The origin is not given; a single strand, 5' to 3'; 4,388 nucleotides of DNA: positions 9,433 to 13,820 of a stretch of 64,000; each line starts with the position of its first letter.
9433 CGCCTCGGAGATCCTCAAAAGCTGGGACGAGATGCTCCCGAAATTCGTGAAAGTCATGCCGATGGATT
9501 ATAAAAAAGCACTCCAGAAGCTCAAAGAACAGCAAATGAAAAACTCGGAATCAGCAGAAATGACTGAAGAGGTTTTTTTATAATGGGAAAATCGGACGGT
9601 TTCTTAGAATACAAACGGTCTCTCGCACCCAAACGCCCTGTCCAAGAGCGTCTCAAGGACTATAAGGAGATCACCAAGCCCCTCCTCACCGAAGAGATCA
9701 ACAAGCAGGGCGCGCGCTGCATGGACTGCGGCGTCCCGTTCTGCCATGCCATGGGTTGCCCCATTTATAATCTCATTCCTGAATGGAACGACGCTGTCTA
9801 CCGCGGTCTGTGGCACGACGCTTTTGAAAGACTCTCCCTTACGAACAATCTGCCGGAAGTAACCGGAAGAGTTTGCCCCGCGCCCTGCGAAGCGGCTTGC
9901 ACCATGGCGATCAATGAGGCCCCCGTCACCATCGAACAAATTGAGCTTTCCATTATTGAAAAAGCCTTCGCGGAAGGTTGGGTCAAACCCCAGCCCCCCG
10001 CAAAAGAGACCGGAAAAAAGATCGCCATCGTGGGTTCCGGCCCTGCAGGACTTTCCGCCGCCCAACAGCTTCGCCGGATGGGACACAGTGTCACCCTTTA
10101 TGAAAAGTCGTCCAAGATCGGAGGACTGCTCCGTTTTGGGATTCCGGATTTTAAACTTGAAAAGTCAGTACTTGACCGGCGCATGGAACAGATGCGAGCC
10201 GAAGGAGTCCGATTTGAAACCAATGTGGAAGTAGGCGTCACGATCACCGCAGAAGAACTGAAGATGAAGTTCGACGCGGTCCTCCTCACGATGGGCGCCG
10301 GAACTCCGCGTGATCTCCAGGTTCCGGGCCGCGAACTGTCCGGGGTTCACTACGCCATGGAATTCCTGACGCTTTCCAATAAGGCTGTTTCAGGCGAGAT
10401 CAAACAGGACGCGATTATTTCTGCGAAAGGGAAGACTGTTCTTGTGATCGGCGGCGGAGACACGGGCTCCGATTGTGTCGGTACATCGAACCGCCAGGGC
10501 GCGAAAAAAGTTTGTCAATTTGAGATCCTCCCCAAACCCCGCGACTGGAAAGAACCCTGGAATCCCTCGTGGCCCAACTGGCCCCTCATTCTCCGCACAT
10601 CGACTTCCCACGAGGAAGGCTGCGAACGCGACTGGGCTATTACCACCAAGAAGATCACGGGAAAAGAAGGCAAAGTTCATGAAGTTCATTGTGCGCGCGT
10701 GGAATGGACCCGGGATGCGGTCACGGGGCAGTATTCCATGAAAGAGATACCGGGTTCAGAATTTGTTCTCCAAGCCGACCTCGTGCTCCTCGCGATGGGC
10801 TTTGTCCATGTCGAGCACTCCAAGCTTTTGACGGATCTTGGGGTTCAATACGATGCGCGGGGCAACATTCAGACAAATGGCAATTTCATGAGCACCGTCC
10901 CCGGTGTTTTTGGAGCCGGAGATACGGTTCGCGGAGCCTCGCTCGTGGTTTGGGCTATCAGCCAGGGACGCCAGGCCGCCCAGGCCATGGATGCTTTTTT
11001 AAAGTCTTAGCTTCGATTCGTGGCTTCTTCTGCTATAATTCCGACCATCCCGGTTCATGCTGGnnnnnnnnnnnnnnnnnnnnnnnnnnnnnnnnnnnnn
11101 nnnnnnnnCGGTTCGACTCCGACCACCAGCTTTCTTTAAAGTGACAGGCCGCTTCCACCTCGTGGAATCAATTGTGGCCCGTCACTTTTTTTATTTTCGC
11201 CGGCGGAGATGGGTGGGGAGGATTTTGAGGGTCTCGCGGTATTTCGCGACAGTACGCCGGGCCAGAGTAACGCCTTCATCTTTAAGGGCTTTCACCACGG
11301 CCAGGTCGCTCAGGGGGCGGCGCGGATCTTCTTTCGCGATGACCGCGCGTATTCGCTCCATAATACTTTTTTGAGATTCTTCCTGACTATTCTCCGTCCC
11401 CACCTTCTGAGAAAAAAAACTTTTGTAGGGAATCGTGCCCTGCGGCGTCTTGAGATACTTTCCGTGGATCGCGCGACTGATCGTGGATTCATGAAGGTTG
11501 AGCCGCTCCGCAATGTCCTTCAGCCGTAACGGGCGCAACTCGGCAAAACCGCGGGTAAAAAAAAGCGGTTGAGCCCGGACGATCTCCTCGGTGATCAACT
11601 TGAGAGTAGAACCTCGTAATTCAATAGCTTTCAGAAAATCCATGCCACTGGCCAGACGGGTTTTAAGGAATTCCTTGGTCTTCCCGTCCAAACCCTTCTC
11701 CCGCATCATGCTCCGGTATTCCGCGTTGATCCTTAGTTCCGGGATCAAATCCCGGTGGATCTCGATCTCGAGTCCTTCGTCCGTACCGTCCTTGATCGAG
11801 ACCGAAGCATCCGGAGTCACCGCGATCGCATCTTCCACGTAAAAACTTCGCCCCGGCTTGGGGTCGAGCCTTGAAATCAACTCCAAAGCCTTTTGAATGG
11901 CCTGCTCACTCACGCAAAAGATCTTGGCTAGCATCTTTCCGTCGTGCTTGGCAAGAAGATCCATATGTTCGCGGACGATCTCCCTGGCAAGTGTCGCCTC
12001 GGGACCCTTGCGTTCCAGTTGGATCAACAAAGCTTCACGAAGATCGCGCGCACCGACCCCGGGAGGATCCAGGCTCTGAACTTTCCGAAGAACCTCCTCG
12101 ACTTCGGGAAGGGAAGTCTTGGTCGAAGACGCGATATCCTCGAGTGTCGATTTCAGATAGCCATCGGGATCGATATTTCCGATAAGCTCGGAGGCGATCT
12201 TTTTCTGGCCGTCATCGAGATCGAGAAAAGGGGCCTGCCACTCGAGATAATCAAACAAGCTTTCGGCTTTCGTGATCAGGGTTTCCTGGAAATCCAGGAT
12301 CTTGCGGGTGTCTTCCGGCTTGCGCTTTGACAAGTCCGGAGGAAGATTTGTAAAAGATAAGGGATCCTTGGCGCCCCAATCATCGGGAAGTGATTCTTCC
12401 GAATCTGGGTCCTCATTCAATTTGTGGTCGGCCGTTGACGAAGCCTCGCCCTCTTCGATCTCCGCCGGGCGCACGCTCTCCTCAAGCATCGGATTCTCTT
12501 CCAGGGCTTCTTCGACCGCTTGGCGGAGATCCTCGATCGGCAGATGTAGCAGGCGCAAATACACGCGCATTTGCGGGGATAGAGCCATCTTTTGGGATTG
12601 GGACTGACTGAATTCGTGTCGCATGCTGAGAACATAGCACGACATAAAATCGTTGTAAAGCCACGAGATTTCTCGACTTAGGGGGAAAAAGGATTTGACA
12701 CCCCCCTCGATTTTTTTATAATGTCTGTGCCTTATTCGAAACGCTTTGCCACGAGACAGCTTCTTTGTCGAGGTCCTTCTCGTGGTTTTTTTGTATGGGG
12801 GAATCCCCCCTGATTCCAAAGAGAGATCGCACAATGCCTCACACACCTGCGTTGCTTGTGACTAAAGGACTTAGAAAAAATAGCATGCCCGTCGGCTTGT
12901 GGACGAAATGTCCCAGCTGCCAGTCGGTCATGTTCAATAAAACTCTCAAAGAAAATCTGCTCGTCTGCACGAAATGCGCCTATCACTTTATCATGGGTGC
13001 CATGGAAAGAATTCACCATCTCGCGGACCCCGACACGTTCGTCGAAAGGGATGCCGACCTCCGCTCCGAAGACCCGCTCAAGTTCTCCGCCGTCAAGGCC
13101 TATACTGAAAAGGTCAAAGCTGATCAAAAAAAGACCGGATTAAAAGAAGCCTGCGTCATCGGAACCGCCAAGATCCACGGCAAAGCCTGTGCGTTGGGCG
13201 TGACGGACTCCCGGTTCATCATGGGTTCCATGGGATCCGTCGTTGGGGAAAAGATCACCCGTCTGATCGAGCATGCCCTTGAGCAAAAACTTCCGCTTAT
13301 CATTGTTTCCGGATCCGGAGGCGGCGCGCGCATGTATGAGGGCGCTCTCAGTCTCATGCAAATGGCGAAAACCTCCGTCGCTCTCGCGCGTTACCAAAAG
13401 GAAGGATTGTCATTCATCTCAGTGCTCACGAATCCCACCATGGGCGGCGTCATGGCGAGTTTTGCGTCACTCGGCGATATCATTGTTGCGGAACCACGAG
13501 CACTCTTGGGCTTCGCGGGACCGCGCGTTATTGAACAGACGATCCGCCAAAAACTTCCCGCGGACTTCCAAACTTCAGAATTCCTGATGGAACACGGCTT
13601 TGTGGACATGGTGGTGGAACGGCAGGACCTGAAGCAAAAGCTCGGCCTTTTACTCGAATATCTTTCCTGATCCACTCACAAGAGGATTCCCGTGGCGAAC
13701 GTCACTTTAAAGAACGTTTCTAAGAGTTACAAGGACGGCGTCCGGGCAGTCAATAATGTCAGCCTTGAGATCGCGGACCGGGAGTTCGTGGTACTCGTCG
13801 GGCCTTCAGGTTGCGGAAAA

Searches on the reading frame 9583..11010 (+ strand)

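Call 11: search_protein_families(library=pfam, proteins=[window:9583-11010:+])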
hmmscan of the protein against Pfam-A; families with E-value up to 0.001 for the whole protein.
window:9583-11010:+ (475 aa): 17 families
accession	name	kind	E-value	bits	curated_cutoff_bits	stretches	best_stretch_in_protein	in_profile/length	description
PF07992.20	Pyr_redox_2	-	1e-26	94.5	26.1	1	146-462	2-291/291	Pyridine nucleotide-disulphide oxidoreductase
PF14691.11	Fer4_20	-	2.8e-22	79.1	25.8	1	24-132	2-112/113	Dihydroprymidine dehydrogenase domain II, 4Fe-4S cluster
PF13450.12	NAD_binding_8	-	2.2e-10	41.1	21.9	1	149-183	1-35/68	NAD(P)-binding Rossmann-like domain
PF00070.33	Pyr_redox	-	2.7e-09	37.8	22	1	146-180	1-35/82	Pyridine nucleotide-disulphide oxidoreductase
PF01593.30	Amino_oxidase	-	1.1e-07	31.9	19.8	1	155-183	2-30/443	Flavin containing amine oxidoreductase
PF12831.13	FAD_oxidored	-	1.6e-07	31.4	27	1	147-184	2-39/416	FAD dependent oxidoreductase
PF13738.12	Pyr_redox_3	-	1.6e-07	31.3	30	0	149-179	2-32/305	Pyridine nucleotide-disulphide oxidoreductase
PF01266.30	DAO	-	3.4e-07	30.6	27.9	1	146-180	1-35/353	FAD dependent oxidoreductase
PF03486.20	HI0933_like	-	2.6e-06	27.5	50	1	146-181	2-37/244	HI0933-like protein Rossmann domain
PF01494.25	FAD_binding_3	-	2e-05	24.4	22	1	147-178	4-35/349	FAD binding domain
PF01262.27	AlaDh_PNT_C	-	2.5e-05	24.2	23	0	146-177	30-61/214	Alanine dehydrogenase/PNT, C-terminal domain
PF01134.28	GIDA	-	3e-05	23.7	22.1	1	147-180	2-36/391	Glucose inhibited division protein A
PF00890.30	FAD_binding_2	-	6.8e-05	22.7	20.4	1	147-182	2-37/414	FAD binding domain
PF00743.25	FMO-like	-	8.1e-05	21.7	22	0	145-185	2-42/532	Flavin-binding monooxygenase-like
PF01946.23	Thi4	-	0.0002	21.1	26.2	0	146-189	19-63/235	Thi4 family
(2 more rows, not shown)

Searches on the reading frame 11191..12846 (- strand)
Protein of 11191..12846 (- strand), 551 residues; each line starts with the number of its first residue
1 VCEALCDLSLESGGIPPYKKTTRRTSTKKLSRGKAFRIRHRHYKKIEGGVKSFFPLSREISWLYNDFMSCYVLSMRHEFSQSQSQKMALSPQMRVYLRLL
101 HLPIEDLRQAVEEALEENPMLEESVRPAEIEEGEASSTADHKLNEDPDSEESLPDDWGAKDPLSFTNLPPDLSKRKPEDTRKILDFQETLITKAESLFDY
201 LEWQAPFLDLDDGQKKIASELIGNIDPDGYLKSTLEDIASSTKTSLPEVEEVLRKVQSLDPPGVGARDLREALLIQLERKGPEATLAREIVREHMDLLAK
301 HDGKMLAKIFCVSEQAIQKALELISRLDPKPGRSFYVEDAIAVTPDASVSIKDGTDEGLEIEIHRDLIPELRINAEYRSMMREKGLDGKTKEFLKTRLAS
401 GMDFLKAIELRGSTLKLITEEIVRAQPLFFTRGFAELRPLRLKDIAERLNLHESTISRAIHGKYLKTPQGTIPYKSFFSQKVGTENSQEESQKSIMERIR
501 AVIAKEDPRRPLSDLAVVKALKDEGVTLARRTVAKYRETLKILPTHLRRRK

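Call 11: search_protein_families(library=pfam, proteins=[window:11191-12846:-])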
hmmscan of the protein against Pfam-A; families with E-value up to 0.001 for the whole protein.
window:11191-12846:- (551 aa): 4 families
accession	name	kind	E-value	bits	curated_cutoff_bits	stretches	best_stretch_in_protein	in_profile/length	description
PF04963.19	Sigma54_CBD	-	1.5e-56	191.5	22.9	1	188-377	3-185/185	Sigma-54 factor, core binding domain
PF04552.19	Sigma54_DBD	-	3.3e-51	173.6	22.8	1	392-550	2-160/160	Sigma-54, DNA binding domain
PF00309.25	Sigma54_AID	-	1.8e-14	53.7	23.8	1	80-123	3-46/46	Sigma-54 factor, Activator interacting domain (AID)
PF08279.18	HTH_11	-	0.00026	21.3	25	0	440-460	16-36/55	HTH domain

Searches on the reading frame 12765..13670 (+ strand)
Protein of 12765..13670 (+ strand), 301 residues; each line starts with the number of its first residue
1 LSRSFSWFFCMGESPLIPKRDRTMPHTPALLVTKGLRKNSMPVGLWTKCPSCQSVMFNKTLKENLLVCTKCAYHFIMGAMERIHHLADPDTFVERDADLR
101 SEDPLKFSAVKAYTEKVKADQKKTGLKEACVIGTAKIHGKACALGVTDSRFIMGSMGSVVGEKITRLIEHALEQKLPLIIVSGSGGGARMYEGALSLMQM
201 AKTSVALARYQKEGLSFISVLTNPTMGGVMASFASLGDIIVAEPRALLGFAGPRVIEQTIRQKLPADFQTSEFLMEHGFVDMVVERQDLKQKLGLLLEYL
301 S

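Call 11: search_protein_families(library=pfam, proteins=[window:12765-13670:+])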
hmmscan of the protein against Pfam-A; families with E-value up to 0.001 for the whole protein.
window:12765-13670:+ (301 aa): 2 families
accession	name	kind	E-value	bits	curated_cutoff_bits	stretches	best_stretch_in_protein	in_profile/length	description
PF01039.27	Carboxyl_trans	-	1.8e-15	57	22.3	1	80-262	11-179/493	Carboxyl transferase domain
PF17848.7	Zn_ribbon_ACC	-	5.1e-08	33.4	24.5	1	46-71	1-26/26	Acetyl-CoA carboxylase zinc finger domain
